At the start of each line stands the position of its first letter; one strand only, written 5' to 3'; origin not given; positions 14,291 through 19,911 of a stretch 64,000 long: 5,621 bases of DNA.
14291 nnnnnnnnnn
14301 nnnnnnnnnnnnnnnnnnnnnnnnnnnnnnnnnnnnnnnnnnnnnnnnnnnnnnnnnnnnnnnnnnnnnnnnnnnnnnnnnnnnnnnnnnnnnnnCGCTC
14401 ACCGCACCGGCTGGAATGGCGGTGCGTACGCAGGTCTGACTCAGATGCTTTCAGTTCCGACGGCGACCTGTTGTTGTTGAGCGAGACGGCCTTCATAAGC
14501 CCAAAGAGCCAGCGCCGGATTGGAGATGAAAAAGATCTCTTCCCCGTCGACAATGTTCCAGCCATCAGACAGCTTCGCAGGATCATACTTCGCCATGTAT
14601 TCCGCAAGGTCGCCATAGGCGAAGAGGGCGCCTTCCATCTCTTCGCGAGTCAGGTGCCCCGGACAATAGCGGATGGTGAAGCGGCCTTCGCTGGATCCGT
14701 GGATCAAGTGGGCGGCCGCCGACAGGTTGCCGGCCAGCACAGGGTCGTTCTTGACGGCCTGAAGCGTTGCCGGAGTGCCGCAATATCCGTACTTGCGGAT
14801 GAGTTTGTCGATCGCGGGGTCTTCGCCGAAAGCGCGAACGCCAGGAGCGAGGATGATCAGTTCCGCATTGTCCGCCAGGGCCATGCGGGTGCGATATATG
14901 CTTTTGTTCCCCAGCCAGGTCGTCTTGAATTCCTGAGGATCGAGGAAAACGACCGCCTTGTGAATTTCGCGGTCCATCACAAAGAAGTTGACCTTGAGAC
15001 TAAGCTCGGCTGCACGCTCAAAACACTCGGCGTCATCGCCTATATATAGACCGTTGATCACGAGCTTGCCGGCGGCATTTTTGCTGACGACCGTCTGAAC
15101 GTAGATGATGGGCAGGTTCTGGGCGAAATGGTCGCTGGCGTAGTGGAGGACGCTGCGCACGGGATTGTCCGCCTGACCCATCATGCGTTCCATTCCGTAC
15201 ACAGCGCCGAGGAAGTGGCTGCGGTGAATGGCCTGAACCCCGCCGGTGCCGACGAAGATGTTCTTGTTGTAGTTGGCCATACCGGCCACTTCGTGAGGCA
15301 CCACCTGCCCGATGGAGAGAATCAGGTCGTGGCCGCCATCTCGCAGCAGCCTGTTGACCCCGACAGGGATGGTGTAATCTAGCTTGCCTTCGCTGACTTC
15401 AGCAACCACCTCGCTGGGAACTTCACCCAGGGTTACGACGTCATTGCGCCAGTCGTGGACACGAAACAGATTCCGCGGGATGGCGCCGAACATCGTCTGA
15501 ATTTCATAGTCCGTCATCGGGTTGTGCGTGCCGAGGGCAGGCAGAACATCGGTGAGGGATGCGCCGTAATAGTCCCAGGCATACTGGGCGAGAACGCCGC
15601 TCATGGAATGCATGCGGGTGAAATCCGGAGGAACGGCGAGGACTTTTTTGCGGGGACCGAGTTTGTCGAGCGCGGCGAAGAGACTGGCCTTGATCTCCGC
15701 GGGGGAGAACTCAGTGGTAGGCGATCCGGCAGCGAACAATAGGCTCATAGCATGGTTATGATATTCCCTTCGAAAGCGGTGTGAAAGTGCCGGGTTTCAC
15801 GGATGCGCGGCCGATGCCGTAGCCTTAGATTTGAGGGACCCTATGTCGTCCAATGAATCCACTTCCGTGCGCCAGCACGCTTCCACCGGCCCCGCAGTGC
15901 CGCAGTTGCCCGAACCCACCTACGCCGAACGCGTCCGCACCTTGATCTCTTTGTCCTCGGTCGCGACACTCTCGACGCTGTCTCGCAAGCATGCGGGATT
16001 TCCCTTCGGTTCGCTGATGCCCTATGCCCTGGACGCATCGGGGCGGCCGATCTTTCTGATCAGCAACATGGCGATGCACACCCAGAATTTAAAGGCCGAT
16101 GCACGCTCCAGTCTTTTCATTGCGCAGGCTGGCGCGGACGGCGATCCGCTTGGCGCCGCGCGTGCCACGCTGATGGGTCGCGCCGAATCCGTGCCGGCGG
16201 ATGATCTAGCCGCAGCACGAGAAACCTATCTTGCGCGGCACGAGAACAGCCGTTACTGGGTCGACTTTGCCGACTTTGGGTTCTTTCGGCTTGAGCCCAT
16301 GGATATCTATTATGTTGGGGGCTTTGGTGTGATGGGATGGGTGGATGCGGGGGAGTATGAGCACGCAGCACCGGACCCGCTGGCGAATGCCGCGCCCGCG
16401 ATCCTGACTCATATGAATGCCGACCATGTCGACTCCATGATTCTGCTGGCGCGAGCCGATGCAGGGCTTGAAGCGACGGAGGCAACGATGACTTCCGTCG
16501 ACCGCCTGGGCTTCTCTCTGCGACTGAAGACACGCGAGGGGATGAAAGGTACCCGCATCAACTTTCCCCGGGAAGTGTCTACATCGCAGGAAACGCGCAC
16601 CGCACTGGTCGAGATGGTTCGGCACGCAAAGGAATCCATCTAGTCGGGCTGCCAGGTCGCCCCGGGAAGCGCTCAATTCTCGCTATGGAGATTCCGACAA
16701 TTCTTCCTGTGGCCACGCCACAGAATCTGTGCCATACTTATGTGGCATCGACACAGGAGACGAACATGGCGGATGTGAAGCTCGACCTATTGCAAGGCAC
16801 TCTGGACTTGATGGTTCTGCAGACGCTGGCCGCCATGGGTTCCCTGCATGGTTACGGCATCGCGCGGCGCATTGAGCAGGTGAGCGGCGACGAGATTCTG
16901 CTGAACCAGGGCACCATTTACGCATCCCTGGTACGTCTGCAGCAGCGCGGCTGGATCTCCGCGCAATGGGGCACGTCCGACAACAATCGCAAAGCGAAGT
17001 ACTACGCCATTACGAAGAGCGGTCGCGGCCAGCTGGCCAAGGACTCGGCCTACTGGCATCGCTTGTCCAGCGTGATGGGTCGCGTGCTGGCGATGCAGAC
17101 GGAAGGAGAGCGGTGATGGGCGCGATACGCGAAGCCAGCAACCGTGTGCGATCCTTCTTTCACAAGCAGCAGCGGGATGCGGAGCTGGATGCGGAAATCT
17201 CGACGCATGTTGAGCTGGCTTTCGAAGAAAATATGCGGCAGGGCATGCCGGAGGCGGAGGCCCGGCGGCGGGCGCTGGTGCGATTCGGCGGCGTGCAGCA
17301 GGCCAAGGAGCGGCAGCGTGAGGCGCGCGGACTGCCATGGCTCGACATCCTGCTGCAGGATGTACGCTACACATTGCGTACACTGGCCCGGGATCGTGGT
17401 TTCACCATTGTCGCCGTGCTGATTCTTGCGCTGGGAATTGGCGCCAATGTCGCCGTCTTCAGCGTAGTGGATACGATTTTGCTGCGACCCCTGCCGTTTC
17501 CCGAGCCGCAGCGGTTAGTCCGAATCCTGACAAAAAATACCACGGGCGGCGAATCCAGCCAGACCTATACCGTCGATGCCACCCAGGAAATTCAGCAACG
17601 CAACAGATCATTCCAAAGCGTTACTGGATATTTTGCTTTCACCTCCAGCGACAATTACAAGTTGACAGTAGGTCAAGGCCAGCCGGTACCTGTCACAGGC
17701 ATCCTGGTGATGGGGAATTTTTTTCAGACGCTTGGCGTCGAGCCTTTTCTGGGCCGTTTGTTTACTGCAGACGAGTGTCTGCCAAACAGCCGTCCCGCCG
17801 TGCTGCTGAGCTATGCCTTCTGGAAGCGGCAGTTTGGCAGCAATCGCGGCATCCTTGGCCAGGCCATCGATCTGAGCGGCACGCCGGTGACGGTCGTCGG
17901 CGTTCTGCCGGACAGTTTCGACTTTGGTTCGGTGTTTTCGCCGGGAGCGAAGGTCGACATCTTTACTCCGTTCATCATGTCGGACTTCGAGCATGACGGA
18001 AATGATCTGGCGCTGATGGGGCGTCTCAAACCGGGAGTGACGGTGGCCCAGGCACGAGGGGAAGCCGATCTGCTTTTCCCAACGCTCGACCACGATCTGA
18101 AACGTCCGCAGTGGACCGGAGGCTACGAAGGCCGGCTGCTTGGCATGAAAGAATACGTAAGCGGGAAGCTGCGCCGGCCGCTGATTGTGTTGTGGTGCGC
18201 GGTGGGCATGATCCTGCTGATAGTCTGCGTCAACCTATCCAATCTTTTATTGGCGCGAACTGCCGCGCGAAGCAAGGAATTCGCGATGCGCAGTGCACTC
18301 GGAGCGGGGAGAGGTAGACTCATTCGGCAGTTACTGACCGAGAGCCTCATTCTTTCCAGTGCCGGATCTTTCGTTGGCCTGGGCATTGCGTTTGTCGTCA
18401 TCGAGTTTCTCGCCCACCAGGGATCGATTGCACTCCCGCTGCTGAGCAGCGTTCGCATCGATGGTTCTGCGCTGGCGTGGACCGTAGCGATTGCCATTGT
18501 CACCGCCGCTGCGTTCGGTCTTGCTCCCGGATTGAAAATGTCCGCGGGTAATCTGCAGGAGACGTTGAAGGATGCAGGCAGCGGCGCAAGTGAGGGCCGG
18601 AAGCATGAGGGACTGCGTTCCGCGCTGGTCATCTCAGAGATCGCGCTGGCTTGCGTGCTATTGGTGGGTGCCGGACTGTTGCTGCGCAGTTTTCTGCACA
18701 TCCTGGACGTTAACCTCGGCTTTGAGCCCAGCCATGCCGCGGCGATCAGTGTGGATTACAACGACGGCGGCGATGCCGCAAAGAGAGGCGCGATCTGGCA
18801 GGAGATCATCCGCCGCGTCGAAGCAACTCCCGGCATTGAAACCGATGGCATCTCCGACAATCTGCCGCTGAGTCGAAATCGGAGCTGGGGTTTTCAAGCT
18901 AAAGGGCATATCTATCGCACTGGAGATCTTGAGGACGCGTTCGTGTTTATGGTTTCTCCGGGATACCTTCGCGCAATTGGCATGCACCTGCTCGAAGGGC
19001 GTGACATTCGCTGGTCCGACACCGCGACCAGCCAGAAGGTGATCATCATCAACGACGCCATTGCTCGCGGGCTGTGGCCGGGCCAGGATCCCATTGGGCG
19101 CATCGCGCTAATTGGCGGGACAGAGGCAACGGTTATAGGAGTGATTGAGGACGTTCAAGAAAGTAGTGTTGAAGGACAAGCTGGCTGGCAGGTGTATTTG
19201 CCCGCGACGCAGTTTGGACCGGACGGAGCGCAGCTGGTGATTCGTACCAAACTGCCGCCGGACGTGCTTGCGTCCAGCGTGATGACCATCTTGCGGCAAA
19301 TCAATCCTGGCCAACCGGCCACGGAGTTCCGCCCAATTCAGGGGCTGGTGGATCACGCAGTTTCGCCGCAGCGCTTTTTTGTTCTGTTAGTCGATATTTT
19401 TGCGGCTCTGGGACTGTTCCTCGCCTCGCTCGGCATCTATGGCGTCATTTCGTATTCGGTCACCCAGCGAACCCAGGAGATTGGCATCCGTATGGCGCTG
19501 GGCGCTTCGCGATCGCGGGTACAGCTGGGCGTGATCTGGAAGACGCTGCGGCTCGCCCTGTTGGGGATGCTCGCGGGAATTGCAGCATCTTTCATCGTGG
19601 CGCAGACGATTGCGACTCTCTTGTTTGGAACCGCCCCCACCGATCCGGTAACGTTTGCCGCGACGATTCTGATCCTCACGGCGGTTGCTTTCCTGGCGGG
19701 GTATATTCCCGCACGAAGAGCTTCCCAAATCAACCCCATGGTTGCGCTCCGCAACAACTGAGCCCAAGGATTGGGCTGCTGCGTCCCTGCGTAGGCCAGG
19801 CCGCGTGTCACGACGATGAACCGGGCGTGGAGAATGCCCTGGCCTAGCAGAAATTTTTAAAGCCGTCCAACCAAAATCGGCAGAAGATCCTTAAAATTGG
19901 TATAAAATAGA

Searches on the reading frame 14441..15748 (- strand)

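Call 8: search_protein_families(library=ncbifam, proteins=[window:14441-15748:-], max_evalue=1e-10)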
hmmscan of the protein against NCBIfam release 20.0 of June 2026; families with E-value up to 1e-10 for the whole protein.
window:14441-15748:- (435 aa): 1 family
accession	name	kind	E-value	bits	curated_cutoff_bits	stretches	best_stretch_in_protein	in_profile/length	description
NF052594.1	NPN_18_hexonate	equivalog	5.3e-191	634.7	500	1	12-417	3-410/411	nickel-dependent putative hexonate epimerase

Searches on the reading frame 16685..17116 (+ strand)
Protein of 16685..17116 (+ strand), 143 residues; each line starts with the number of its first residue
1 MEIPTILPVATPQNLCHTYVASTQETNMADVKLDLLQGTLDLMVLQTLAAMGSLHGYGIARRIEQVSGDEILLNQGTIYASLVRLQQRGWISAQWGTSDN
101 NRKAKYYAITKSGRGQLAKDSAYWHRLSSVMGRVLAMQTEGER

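Call 52: search_protein_families(library=ncbifam, proteins=[window:16685-17116:+], max_evalue=1e-8)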
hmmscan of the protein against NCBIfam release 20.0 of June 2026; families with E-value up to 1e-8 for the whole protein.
window:16685-17116:+ (143 aa): 1 family
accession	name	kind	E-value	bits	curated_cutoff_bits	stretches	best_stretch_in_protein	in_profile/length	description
TIGR03433.1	padR_acidobact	paralog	2.5e-37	127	101.8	1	36-136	1-100/101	PadR family transcriptional regulator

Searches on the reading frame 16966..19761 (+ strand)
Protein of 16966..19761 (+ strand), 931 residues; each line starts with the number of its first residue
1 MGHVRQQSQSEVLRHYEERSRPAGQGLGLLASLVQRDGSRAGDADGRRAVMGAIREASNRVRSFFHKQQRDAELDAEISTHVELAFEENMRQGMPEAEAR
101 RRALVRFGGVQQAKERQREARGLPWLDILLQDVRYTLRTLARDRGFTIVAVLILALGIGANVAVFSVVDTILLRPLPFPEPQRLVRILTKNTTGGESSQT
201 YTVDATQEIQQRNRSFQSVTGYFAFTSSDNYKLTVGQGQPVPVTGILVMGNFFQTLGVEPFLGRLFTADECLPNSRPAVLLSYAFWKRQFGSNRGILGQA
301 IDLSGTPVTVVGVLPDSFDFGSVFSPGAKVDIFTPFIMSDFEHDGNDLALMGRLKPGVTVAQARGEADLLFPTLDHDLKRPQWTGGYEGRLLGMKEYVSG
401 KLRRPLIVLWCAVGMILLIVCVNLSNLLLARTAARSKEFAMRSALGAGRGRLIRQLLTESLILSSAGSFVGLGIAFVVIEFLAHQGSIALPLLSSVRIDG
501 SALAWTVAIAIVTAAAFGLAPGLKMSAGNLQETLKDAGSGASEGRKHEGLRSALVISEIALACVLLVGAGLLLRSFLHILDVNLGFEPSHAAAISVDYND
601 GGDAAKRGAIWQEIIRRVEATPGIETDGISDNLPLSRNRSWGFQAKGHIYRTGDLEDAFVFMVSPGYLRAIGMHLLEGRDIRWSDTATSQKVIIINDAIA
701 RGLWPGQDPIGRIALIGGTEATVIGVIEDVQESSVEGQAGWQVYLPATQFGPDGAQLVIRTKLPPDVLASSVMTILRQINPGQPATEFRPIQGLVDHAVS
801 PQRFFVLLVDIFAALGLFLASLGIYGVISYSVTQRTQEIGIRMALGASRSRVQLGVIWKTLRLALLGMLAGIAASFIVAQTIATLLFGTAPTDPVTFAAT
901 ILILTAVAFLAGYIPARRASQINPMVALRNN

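Call 8: search_protein_families(library=ncbifam, proteins=[window:16966-19761:+], max_evalue=1e-10)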
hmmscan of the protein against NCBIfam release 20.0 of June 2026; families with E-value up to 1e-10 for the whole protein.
window:16966-19761:+ (931 aa): 3 families
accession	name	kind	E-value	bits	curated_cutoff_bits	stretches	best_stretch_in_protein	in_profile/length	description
TIGR03434.1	ADOP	subfamily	1.9e-256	853.2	622.3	1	129-930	1-802/803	ADOP family duplicated permease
NF007826.0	PRK10535.1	equivalog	4.8e-34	117.6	966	1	660-929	369-646/648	macrolide ABC transporter ATP-binding protein/permease MacB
NF038403.1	perm_prefix_1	domain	3.7e-15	55.5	30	1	60-117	1-58/59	permease prefix domain 1-containing protein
